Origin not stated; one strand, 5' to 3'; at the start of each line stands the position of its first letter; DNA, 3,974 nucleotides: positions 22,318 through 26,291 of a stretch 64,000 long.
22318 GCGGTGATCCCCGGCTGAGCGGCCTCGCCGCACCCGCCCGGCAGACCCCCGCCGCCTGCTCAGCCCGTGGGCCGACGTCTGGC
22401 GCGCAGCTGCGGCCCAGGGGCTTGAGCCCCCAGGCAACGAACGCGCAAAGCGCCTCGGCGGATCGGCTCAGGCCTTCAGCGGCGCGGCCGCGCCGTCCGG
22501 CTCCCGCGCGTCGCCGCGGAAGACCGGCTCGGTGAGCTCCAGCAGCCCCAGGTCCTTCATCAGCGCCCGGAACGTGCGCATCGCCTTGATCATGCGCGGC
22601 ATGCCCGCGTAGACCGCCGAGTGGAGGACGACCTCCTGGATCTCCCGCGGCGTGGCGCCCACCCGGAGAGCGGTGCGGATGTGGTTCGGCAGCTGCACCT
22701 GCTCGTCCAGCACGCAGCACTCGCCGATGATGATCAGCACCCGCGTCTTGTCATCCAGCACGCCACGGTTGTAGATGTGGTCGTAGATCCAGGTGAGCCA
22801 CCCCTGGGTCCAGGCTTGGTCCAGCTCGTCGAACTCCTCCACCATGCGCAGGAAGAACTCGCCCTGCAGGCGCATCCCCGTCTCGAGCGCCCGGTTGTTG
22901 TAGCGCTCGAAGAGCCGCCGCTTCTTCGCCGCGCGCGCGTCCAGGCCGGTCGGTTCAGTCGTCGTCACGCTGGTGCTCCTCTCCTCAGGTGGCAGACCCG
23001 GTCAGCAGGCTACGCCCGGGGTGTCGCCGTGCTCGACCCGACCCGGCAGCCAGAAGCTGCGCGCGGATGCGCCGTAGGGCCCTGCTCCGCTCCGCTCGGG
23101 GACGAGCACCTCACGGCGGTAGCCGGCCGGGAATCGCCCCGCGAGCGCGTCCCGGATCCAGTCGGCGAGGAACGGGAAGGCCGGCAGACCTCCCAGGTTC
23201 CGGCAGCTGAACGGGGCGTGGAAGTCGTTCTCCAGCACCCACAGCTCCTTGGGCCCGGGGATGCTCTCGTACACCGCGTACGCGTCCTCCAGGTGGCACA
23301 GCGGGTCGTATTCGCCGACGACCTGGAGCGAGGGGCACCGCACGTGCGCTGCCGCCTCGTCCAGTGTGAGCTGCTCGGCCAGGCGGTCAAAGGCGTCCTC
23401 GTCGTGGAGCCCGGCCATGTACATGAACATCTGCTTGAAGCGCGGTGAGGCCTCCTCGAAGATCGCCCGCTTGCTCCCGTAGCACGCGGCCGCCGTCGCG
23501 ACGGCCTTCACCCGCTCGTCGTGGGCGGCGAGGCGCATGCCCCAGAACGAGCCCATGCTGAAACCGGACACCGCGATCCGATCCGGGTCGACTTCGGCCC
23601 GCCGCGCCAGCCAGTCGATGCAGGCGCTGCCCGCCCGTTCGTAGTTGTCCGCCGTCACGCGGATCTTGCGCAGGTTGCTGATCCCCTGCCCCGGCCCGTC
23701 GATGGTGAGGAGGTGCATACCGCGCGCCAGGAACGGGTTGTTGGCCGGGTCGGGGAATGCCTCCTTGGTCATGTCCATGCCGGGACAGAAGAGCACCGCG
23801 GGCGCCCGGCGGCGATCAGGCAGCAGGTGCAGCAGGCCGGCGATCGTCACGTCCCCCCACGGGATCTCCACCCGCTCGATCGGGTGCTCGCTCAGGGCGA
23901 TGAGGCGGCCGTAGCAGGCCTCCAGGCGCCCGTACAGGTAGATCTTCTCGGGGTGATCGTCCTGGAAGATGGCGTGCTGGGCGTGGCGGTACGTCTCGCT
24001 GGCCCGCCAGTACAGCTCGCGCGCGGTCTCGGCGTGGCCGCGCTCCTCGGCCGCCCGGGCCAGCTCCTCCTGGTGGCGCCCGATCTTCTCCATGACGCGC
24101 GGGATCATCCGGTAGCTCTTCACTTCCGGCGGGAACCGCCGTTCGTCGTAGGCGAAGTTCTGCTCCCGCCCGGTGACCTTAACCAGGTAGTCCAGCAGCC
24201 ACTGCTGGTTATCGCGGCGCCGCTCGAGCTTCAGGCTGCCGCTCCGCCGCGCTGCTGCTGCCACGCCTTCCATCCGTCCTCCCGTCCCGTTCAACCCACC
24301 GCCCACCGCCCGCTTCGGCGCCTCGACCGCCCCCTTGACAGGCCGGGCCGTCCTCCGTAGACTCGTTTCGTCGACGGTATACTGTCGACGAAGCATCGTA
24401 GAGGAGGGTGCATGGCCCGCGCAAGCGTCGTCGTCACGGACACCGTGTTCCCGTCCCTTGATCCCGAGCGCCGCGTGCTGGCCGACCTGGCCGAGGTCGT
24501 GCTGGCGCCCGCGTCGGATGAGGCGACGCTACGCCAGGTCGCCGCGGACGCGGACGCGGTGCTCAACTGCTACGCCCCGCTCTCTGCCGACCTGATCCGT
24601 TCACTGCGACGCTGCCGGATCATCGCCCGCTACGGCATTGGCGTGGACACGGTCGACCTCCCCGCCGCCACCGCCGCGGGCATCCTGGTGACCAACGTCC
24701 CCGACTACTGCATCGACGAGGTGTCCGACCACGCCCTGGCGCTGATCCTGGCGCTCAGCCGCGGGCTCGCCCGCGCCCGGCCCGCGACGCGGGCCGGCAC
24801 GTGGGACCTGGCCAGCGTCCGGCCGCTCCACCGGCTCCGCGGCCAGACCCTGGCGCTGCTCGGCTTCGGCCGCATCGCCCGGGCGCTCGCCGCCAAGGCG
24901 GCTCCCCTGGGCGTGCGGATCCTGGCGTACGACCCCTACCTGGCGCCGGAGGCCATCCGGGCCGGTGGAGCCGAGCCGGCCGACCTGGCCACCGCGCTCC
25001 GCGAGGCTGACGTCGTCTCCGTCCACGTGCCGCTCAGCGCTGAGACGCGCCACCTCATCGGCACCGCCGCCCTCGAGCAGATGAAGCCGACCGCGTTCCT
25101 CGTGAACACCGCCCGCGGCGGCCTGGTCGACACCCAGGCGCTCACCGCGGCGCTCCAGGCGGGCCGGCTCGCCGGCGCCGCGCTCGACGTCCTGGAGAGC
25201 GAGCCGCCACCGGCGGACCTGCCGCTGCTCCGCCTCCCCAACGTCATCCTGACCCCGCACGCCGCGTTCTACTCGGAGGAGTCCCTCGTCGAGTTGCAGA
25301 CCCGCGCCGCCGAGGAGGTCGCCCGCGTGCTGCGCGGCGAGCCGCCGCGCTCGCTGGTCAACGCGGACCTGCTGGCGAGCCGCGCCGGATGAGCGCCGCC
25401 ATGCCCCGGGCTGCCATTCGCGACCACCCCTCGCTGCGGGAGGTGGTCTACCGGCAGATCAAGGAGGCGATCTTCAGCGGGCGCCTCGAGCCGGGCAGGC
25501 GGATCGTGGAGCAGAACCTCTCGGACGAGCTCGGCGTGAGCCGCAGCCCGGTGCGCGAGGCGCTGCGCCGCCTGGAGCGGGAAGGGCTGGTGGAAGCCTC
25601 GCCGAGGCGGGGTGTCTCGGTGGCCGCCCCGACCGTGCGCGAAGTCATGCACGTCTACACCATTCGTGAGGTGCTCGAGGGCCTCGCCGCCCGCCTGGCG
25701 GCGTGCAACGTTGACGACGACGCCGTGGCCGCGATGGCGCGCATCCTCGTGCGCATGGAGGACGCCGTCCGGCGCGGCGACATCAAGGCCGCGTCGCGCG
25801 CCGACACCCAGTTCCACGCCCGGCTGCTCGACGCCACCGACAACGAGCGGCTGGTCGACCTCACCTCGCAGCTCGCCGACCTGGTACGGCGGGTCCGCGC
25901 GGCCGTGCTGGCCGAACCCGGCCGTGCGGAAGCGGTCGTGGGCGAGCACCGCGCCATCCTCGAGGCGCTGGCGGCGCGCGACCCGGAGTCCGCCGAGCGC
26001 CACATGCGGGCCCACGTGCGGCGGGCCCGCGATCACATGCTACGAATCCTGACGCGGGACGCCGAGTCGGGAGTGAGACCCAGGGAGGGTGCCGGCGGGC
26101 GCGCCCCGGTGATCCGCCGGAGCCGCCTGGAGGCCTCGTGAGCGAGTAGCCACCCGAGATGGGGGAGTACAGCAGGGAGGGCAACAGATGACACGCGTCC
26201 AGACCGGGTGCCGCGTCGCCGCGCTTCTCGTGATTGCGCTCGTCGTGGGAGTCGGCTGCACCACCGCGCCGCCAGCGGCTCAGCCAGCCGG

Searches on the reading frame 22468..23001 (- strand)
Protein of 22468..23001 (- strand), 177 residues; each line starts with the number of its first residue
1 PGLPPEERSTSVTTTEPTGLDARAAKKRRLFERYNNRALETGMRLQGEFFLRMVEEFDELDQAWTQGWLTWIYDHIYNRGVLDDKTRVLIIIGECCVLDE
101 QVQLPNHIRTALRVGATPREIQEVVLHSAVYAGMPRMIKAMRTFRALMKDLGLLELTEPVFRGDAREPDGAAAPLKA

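Call 8: search_protein_families(library=pfam, proteins=[window:22468-23001:-], max_evalue=0.01)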
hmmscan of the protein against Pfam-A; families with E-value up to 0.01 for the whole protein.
window:22468-23001:- (177 aa): 1 family
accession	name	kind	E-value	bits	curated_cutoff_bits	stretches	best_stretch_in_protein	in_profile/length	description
PF02627.25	CMD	-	4.4e-14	52.7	23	1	73-144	12-82/84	Carboxymuconolactone decarboxylase family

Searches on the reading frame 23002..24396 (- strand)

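Call 8: search_protein_families(library=pfam, proteins=[window:23002-24396:-], max_evalue=0.01)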
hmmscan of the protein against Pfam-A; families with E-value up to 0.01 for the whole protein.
window:23002-24396:- (464 aa): 8 families
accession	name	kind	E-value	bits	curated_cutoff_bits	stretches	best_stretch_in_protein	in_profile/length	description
PF02129.25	Peptidase_S15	-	1.1e-11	45.3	23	1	218-323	39-148/262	X-Pro dipeptidyl-peptidase (S15 family)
PF06500.17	FrsA-like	-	7.4e-11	41.9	22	1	112-305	109-299/414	Esterase FrsA-like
PF00561.26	Abhydrolase_1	-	1.1e-09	38.8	25.8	1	199-328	1-125/245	alpha/beta hydrolase fold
PF12146.15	Hydrolase_4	-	1.5e-08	34.6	27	1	200-315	6-118/239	Serine aminopeptidase, S33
PF01738.24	DLH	-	6.3e-06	26.4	21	1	254-344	79-166/217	Dienelactone hydrolase family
PF00326.27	Peptidase_S9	-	6.5e-05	23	22.6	1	258-376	50-167/213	Prolyl oligopeptidase family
PF05448.18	AXE1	-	0.00014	21.2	21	1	266-392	170-302/321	Acetyl xylan esterase (AXE1)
PF12715.13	Abhydrolase_7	-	0.00017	21.4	21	0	258-298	211-251/388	Abhydrolase family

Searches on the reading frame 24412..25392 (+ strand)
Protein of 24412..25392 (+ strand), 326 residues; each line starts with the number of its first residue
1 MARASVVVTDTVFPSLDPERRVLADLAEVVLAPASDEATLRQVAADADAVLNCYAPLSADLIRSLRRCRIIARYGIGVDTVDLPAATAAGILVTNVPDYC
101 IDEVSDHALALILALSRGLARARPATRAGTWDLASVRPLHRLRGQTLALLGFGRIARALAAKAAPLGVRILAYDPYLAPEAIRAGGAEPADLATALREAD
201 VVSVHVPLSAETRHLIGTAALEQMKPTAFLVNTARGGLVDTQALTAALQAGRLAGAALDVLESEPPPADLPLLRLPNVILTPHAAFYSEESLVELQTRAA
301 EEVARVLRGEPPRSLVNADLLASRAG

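Call 8: search_protein_families(library=pfam, proteins=[window:24412-25392:+], max_evalue=0.01)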
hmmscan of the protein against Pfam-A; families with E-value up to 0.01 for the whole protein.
window:24412-25392:+ (326 aa): 4 families
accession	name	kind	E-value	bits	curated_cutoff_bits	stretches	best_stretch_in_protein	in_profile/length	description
PF02826.25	2-Hacid_dh_C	-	4.8e-60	202.4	25.1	1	109-285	1-178/178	D-isomer specific 2-hydroxyacid dehydrogenase, NAD binding domain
PF00389.36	2-Hacid_dh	-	3.2e-25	88.8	24.6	1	16-317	8-134/134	D-isomer specific 2-hydroxyacid dehydrogenase, catalytic domain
PF22660.2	RS_preATP-grasp-like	-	0.0053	17.5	27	0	146-178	3-35/98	Ribonucleotide synthetase preATP-grasp domain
PF03807.23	F420_oxidored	-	0.0066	17.5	21.6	0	147-210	2-71/94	NADP oxidoreductase coenzyme F420-dependent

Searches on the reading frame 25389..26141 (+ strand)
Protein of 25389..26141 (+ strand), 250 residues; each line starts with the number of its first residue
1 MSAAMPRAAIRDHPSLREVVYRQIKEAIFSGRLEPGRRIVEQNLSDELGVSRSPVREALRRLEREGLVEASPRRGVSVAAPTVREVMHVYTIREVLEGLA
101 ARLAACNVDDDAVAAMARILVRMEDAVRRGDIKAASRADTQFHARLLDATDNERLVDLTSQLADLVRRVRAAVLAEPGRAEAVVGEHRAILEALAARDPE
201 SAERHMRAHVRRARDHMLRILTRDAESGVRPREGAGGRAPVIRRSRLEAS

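Call 8: search_protein_families(library=pfam, proteins=[window:25389-26141:+], max_evalue=0.01)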
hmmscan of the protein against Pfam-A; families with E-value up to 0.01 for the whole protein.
window:25389-26141:+ (250 aa): 13 families
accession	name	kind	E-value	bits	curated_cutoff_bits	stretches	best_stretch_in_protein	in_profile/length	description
PF07729.17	FCD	-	9.5e-32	110.5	24.3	1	89-211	2-124/125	FCD domain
PF00392.27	GntR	-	3.6e-20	71.8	27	1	17-78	2-64/64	Bacterial regulatory proteins, gntR family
PF01325.25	Fe_dep_repress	-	8.5e-07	29.5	26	1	41-76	25-60/60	Iron dependent repressor, N-terminal DNA binding domain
PF13412.12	HTH_24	-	2.2e-06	27.6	21.9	1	42-69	21-48/48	Winged helix-turn-helix DNA-binding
PF01978.25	TrmB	-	7.3e-05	23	25.6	1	43-81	27-59/68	Sugar-specific transcriptional regulator TrmB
PF08279.18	HTH_11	-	0.00012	22.3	25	1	42-76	19-54/55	HTH domain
PF13545.12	HTH_Crp_2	-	0.00022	21.6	27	1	42-78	26-61/70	Crp-like helix-turn-helix domain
PF09339.16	HTH_IclR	-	0.00032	20.9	22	1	43-70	23-50/52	IclR helix-turn-helix domain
PF04967.18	HTH_10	-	0.00039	20.6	23.1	1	24-64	9-49/53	HTH DNA binding domain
PF08222.17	HTH_CodY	-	0.0015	18.5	27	1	39-70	5-36/61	CodY helix-turn-helix domain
PF01022.26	HTH_5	-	0.0021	18.4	22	1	44-69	21-46/47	Bacterial regulatory protein, arsR family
PF22798.2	DUF5817_CT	-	0.0022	18.2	29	0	46-69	23-46/54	DUF5817, C-terminal domain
PF01726.22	LexA_DNA_bind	-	0.0052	17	23.7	0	43-74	30-62/65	LexA DNA binding domain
